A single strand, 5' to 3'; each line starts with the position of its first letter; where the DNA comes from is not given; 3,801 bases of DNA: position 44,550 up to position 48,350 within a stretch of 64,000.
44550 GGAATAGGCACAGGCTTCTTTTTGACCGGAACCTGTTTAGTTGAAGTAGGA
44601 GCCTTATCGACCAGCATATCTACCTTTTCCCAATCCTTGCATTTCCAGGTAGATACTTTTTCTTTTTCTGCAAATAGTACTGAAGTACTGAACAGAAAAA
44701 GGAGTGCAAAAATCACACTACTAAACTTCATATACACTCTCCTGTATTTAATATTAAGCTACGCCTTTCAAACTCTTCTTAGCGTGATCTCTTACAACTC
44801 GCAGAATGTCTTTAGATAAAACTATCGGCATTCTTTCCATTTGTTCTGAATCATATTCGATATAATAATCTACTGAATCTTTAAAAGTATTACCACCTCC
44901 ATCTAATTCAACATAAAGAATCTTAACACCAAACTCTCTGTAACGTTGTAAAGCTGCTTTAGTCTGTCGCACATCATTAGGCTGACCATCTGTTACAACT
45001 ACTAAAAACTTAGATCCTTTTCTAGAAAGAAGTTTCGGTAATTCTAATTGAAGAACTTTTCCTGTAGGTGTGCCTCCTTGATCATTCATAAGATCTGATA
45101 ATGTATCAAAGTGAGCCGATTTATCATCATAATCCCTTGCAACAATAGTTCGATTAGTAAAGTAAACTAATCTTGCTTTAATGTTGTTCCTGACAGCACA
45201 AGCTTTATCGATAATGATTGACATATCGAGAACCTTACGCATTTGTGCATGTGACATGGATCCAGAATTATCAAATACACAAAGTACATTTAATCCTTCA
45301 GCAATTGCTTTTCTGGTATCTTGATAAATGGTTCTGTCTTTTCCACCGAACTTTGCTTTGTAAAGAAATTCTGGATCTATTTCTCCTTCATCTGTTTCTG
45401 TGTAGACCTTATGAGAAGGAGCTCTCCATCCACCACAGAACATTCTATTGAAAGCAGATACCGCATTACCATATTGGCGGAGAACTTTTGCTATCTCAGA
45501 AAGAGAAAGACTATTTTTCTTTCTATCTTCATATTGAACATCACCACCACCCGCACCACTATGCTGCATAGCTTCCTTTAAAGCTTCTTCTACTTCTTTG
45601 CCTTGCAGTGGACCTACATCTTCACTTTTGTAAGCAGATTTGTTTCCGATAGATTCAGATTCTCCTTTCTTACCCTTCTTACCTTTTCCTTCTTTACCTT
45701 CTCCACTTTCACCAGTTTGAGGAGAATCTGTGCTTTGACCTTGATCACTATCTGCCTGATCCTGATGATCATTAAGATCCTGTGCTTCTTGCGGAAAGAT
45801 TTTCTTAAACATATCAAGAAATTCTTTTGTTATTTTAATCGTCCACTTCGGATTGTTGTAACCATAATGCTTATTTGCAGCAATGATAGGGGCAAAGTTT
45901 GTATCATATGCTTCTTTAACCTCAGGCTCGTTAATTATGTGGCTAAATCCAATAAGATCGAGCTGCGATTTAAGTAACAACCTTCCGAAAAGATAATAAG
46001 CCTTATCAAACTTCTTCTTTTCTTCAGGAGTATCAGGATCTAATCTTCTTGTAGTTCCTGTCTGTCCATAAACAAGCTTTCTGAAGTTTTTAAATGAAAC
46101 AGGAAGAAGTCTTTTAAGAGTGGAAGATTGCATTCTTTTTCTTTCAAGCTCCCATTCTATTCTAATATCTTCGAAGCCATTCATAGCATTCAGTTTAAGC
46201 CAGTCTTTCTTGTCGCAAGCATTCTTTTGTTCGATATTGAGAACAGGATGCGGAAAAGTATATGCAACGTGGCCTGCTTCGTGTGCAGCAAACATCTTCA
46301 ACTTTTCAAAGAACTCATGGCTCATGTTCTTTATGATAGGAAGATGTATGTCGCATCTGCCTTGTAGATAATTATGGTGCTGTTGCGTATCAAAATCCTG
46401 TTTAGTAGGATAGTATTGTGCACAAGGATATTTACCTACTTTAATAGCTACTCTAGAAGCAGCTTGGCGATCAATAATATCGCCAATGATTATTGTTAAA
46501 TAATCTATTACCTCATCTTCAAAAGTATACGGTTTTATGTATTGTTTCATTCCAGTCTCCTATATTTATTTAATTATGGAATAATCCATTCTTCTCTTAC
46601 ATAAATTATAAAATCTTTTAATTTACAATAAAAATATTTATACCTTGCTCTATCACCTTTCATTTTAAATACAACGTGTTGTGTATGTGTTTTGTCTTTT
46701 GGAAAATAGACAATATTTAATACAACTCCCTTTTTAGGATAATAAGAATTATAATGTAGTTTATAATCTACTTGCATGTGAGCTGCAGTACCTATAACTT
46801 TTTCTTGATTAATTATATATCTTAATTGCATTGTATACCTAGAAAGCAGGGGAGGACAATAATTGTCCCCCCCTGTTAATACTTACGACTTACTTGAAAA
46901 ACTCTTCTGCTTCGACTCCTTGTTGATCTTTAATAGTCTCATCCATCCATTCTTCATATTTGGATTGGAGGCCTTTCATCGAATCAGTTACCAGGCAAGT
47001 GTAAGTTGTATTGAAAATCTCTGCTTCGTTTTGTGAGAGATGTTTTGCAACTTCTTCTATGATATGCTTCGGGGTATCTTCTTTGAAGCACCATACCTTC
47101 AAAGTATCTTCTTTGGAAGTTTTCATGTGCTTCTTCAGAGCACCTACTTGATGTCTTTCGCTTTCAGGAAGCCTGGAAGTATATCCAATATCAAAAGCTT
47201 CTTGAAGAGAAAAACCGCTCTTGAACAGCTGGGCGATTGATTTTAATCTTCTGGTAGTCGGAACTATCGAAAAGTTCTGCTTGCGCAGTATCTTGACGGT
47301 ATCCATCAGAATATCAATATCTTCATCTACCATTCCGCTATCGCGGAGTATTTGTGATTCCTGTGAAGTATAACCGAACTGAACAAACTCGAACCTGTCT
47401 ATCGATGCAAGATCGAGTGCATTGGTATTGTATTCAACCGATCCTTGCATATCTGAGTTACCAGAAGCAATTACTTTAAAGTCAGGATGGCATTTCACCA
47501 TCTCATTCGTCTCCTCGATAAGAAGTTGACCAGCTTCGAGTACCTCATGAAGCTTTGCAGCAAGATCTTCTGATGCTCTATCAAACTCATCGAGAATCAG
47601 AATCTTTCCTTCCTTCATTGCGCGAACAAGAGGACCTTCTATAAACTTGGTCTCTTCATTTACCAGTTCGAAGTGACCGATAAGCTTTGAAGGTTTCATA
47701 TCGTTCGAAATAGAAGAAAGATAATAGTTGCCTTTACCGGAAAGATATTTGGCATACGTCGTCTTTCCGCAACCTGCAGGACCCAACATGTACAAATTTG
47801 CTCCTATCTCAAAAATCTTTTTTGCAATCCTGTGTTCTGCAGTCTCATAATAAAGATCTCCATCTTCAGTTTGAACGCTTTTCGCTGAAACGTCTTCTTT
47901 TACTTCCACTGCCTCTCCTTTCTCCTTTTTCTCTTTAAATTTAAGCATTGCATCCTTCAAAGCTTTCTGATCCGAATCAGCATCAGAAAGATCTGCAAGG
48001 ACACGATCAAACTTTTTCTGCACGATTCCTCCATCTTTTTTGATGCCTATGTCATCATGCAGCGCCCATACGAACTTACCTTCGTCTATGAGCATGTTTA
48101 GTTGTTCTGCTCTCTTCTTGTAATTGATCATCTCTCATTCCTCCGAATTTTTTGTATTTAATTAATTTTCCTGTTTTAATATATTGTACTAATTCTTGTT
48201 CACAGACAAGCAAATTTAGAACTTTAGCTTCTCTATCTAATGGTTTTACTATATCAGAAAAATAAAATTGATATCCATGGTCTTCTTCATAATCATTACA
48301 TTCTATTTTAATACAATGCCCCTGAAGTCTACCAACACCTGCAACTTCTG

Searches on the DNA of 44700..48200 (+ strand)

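Call 11: search_dna_similar(query=window:44700-48200:+, collection=phages, mode=distant, max_rows=10)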
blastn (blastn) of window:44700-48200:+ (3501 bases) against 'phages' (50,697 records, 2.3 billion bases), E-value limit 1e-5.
No match.
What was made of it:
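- Tried and rejected: DNA search of window 44700-48200 against GenBank phages found no match (call 11).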

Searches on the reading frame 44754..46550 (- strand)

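Call 16: search_protein_families(library=pfam, proteins=[window:44754-46550:-], max_evalue=0.01)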
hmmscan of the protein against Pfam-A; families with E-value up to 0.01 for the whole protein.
window:44754-46550:- (598 aa): 2 families
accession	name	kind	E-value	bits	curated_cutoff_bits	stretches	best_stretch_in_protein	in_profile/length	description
PF00092.34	VWA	-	1.7e-09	38.6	23.8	1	421-549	1-139/174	von Willebrand factor type A domain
PF13519.12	VWA_2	-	0.0099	16.9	27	0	423-523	2-107/107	von Willebrand factor type A domain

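Call 17: search_protein_families(library=phrogs, proteins=[window:44754-46550:-], max_evalue=0.01)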
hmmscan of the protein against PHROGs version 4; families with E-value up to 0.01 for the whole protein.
window:44754-46550:- (598 aa): 2 families
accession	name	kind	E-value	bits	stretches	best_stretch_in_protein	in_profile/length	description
phrog_850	-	DNA, RNA and nucleotide metabolism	5.3e-05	23.3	1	407-541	269-415/476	RNA-binding protein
phrog_5359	-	unknown function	0.0055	17.3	0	418-541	26-168/229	-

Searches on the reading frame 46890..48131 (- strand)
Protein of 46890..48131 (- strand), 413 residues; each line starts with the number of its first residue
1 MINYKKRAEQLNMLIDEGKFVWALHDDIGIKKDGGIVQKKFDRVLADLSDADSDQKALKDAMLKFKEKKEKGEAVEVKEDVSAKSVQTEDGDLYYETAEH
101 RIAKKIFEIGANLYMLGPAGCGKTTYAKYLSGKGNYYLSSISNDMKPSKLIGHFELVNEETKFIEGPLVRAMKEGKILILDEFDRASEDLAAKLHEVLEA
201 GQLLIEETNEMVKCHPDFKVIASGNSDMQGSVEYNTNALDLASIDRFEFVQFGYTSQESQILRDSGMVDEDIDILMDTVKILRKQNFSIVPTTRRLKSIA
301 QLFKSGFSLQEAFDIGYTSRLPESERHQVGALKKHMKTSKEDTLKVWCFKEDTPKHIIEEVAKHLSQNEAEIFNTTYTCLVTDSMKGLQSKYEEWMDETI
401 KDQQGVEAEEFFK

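Call 16: search_protein_families(library=pfam, proteins=[window:46890-48131:-], max_evalue=0.01)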
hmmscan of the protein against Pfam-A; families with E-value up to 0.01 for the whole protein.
window:46890-48131:- (413 aa): 11 families
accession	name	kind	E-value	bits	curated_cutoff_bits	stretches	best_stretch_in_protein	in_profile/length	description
PF07728.20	AAA_5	-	2.3e-25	89.6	22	1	113-247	2-139/139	AAA domain (dynein-related subfamily)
PF00004.35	AAA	-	9e-08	33.1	21.2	1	114-226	2-110/131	ATPase family associated with various cellular activities (AAA)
PF01078.27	Mg_chelatase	-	2.8e-06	27.3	20.3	0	154-235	88-167/207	Magnesium chelatase, subunit ChlI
PF07726.17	AAA_3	-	5.4e-06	26.8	27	1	117-247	6-129/131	ATPase family associated with various cellular activities (AAA)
PF00005.33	ABC_tran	-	0.0001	23.4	25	0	110-145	11-46/137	ABC transporter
PF00158.32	Sigma54_activat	-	0.00013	22.1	20.2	1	101-237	13-154/168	Sigma-54 interaction domain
PF00493.29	MCM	-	0.00022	20.8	23.3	1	112-227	59-174/224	MCM P-loop domain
PF14532.12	Sigma54_activ_2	-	0.0006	20.5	25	1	105-200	16-95/138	Sigma-54 interaction domain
PF07724.20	AAA_2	-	0.00069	20.1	27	1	112-231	5-130/166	AAA domain (Cdc48 subfamily)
PF13238.12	AAA_18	-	0.0034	18.3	29.4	0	117-200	5-65/128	AAA domain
PF20720.3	nSTAND3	-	0.0065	16.6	27.2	0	94-131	1-38/155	Novel STAND NTPase 3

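Call 17: search_protein_families(library=phrogs, proteins=[window:46890-48131:-], max_evalue=0.01)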
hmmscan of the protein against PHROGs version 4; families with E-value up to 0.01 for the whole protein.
window:46890-48131:- (413 aa): 11 families
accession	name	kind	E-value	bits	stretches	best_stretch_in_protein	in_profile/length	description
phrog_249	-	moron, auxiliary metabolic gene and host takeover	7e-41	141.8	1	68-334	80-353/380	porphyrin biosynthesis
phrog_16448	-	other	1.4e-22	80.8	1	96-288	435-620/680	ATPase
phrog_168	-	DNA, RNA and nucleotide metabolism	4e-10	40.9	1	111-360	43-262/314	clamp loader of DNA polymerase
phrog_1297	-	other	6.7e-09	36.2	1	102-254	17-170/356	ATPase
phrog_5846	-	DNA, RNA and nucleotide metabolism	1e-05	26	1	111-202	39-122/380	clamp loader of DNA polymerase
phrog_3757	-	unknown function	2.4e-05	24.9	1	99-184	115-194/367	-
phrog_29395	-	unknown function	5e-05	23.4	1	114-246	186-343/531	-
phrog_5424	-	other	7.2e-05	22.6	1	114-190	284-362/527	ATPase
phrog_2280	-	unknown function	0.00055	21.4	1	33-106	92-165/178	-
phrog_7998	-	unknown function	0.0025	18.1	0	102-201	32-145/339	-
phrog_10371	-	DNA, RNA and nucleotide metabolism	0.0025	17.1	1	158-226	376-442/683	DNA helicase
